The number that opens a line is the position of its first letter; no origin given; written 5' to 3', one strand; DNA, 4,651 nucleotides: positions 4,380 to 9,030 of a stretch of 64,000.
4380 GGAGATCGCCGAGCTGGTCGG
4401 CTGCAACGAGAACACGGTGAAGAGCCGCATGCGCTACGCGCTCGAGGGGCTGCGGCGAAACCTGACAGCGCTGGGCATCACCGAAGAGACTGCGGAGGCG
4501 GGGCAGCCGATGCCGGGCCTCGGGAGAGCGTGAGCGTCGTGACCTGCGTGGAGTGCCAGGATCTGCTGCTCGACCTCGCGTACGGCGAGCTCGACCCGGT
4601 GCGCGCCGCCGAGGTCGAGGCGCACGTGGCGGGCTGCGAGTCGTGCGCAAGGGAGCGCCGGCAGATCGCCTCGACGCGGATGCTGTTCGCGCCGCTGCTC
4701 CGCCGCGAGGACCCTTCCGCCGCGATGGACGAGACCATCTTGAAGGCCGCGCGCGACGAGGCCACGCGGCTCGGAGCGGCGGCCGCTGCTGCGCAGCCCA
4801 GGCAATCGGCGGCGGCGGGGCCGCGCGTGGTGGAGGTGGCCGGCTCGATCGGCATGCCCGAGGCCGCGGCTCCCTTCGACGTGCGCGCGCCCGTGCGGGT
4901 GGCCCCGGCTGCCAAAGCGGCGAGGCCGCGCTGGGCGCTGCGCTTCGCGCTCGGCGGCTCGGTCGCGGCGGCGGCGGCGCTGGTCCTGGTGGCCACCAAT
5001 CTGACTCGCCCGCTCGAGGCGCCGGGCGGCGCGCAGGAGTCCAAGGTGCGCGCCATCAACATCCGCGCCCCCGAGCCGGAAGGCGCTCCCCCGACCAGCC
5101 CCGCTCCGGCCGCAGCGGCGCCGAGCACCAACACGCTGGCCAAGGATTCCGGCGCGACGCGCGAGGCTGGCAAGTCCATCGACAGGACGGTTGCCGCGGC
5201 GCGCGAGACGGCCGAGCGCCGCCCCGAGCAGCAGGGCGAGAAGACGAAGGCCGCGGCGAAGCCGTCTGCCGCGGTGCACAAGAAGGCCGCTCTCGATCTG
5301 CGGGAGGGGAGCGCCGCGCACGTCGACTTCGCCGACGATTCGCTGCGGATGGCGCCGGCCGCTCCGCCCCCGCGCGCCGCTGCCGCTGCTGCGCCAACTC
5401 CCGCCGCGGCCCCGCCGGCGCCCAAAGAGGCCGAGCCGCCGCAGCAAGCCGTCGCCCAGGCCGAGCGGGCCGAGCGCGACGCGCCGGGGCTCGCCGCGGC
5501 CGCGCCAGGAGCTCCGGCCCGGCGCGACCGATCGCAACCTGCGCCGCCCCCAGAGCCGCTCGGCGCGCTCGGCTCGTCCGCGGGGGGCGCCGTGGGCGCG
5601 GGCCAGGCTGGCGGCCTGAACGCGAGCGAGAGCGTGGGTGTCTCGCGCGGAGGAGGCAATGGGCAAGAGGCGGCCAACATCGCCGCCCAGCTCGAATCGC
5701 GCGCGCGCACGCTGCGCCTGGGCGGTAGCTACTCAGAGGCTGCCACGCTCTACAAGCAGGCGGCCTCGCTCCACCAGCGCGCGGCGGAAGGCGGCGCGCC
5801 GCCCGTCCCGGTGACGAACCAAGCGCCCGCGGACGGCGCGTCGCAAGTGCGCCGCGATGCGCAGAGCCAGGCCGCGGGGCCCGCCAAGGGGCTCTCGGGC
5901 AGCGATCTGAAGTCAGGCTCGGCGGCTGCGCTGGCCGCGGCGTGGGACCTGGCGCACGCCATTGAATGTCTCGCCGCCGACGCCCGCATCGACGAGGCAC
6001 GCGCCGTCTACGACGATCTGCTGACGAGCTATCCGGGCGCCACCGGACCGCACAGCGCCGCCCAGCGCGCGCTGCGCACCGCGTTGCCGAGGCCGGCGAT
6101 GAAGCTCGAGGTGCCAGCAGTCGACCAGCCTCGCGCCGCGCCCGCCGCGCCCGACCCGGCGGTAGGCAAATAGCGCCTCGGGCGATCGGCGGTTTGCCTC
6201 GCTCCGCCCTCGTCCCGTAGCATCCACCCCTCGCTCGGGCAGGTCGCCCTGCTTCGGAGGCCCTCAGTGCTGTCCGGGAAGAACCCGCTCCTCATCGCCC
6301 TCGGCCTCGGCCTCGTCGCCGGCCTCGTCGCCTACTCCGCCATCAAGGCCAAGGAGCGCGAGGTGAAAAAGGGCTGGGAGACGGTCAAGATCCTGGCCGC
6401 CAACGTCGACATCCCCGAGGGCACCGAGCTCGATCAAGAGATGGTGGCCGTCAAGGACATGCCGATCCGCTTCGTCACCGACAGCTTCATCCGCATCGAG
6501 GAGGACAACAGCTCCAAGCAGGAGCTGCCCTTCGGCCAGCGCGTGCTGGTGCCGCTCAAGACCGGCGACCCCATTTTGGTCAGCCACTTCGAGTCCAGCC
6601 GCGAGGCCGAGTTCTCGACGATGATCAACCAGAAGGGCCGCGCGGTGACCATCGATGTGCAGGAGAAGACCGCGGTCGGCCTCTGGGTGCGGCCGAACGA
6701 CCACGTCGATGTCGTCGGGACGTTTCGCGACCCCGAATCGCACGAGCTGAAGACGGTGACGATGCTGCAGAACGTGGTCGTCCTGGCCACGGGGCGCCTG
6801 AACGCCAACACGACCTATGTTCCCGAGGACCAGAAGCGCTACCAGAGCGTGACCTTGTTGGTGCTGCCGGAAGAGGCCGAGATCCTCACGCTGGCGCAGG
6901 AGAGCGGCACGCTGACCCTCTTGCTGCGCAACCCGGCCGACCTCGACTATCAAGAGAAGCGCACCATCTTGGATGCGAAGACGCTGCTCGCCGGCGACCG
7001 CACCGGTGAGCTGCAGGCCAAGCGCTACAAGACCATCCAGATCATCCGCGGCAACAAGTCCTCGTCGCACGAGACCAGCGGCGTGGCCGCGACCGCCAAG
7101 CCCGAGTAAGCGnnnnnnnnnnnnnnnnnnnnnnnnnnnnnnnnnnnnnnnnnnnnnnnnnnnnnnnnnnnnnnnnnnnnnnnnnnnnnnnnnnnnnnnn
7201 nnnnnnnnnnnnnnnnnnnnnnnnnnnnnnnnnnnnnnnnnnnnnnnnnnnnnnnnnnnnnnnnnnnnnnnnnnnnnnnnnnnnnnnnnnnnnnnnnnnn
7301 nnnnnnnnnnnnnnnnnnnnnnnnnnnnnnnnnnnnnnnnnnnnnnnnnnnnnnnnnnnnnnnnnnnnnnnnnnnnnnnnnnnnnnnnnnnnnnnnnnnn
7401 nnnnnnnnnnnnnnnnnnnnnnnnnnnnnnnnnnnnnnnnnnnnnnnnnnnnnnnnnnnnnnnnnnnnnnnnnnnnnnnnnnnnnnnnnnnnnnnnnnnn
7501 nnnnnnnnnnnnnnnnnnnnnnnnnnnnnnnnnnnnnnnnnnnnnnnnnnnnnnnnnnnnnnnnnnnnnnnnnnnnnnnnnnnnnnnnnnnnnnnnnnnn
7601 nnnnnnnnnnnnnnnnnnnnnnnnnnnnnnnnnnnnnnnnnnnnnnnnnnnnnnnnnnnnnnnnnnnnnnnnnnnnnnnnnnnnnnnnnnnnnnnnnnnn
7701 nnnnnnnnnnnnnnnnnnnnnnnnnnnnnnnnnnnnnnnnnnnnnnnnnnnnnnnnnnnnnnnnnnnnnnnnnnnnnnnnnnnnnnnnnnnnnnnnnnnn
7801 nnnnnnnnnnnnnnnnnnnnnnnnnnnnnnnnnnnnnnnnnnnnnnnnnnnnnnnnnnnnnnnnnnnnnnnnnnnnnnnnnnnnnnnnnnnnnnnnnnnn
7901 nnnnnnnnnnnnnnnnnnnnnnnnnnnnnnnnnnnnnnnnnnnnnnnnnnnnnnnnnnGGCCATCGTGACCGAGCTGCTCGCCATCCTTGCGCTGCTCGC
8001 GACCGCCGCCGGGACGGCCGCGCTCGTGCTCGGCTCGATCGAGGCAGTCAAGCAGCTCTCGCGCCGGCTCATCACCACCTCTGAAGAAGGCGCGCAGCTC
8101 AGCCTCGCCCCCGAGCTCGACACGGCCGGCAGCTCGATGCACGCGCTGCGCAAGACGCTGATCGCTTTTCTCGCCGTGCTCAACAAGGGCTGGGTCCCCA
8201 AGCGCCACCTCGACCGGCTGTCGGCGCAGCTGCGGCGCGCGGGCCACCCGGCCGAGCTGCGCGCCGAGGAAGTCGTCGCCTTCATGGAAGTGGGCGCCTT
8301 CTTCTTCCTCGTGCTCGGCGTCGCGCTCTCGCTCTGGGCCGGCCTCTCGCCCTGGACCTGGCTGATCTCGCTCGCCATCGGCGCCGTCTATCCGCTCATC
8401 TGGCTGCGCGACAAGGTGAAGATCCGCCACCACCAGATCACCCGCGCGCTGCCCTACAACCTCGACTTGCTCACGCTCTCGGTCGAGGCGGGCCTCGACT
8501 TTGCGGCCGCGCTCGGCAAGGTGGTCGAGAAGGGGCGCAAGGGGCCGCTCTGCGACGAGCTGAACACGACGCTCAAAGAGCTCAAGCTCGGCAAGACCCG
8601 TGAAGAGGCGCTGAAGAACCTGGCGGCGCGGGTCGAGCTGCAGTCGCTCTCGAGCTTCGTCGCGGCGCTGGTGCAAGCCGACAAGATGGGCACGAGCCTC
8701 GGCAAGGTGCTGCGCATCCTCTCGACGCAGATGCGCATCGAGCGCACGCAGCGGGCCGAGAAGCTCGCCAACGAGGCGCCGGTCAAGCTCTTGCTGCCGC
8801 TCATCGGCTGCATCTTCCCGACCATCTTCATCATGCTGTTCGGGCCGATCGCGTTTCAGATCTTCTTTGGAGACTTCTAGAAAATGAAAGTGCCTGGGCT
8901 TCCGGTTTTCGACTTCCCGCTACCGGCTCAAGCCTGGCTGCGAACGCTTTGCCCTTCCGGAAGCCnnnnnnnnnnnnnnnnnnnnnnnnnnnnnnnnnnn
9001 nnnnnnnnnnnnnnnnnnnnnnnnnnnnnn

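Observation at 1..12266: Orphan CpaB-TadB-TadC platform embedded in a c-di-GMP / ECF sigma / FHA signalling neighbourhood (Tad- or Kil-like sub-cluster without ATPase, secretin or pilin)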

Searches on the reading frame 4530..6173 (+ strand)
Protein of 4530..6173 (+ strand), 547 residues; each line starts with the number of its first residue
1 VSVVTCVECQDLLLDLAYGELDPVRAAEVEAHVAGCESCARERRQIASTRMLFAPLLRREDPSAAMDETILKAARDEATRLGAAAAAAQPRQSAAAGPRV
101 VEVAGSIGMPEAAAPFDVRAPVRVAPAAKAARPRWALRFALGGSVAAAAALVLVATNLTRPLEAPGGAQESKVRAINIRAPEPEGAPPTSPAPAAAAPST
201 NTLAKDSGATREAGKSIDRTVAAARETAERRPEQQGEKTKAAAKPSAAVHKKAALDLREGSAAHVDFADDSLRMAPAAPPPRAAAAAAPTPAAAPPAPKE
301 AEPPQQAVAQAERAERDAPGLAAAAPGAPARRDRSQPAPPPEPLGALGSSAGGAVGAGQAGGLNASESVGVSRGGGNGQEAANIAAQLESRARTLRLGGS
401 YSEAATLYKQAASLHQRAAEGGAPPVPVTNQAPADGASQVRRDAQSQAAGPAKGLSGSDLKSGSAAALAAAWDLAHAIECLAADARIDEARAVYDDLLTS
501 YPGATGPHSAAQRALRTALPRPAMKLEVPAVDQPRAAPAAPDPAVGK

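Call 4: search_protein_families(library=pfam, proteins=[window:4530-6173:+], max_evalue=0.01)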
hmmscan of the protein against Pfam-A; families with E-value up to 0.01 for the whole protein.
window:4530-6173:+ (547 aa): 1 family
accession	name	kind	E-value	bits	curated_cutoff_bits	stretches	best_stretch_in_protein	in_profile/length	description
PF13490.11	zf-HC2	-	1.3e-07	32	22.2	1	6-40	1-35/35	Putative zinc-finger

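Call 53: search_protein_families(library=ncbifam, proteins=[window:4530-6173:+], max_evalue=0.001)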
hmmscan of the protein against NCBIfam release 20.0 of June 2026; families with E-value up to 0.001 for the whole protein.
window:4530-6173:+ (547 aa): 0 families

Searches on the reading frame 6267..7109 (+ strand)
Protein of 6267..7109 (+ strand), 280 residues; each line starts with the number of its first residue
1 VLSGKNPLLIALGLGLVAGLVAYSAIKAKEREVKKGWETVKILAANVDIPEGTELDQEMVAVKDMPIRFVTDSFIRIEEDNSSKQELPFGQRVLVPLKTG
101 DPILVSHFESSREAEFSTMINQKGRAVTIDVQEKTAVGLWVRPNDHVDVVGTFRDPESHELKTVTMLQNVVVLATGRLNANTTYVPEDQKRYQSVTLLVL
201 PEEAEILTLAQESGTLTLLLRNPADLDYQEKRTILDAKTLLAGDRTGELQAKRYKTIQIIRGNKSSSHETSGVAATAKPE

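Call 4: search_protein_families(library=pfam, proteins=[window:6267-7109:+], max_evalue=0.01)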
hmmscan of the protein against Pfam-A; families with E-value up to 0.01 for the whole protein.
window:6267-7109:+ (280 aa): 2 families
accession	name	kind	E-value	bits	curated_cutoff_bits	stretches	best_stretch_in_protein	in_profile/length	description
PF16976.10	RcpC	-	1.2e-24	86.8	28.8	1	115-221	2-114/114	Flp pilus assembly protein RcpC/CpaB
PF08666.17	SAF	-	4.2e-07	30.8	21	1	42-109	3-63/63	SAF domain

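Call 53: search_protein_families(library=ncbifam, proteins=[window:6267-7109:+], max_evalue=0.001)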
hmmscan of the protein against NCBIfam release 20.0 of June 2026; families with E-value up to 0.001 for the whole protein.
window:6267-7109:+ (280 aa): 1 family
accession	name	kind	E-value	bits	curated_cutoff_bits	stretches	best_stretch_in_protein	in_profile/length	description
TIGR03177.1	pilus_cpaB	equivalog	1.5e-53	181.7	71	1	8-266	4-260/262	Flp pilus assembly protein CpaB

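Call 71: search_solved_structures(query=window:6267-7109:+, max_evalue=0.01)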
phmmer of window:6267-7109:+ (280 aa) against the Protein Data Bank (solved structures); distinct sequences matched with E-value up to 0.01: 1.
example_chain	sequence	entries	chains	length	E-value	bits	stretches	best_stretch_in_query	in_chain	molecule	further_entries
9gzr_A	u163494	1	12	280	0.00022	24.2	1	83-230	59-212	RcpC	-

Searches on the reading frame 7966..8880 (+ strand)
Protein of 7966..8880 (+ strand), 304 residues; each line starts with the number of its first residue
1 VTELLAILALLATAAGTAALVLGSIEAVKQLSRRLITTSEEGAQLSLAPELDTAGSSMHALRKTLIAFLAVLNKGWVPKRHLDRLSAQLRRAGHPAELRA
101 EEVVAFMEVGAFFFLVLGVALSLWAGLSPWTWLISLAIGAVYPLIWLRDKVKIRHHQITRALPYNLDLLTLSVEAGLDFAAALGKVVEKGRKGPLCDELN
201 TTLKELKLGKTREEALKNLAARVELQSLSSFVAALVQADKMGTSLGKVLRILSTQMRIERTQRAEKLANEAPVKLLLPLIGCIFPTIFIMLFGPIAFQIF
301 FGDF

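Call 4: search_protein_families(library=pfam, proteins=[window:7966-8880:+], max_evalue=0.01)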
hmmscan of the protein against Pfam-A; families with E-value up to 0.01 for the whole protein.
window:7966-8880:+ (304 aa): 1 family
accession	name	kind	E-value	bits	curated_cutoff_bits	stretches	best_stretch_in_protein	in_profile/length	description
PF00482.28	T2SSF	-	2.1e-19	70.1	25.2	1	166-292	2-124/125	Type II secretion system (T2SS), protein F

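Call 53: search_protein_families(library=ncbifam, proteins=[window:7966-8880:+], max_evalue=0.001)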
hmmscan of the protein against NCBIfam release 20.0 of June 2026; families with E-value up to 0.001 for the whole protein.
window:7966-8880:+ (304 aa): 0 families

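Call 72: search_solved_structures(query=window:7966-8880:+, max_evalue=0.01)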
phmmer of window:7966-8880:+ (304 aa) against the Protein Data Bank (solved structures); distinct sequences matched with E-value up to 0.01: 0.
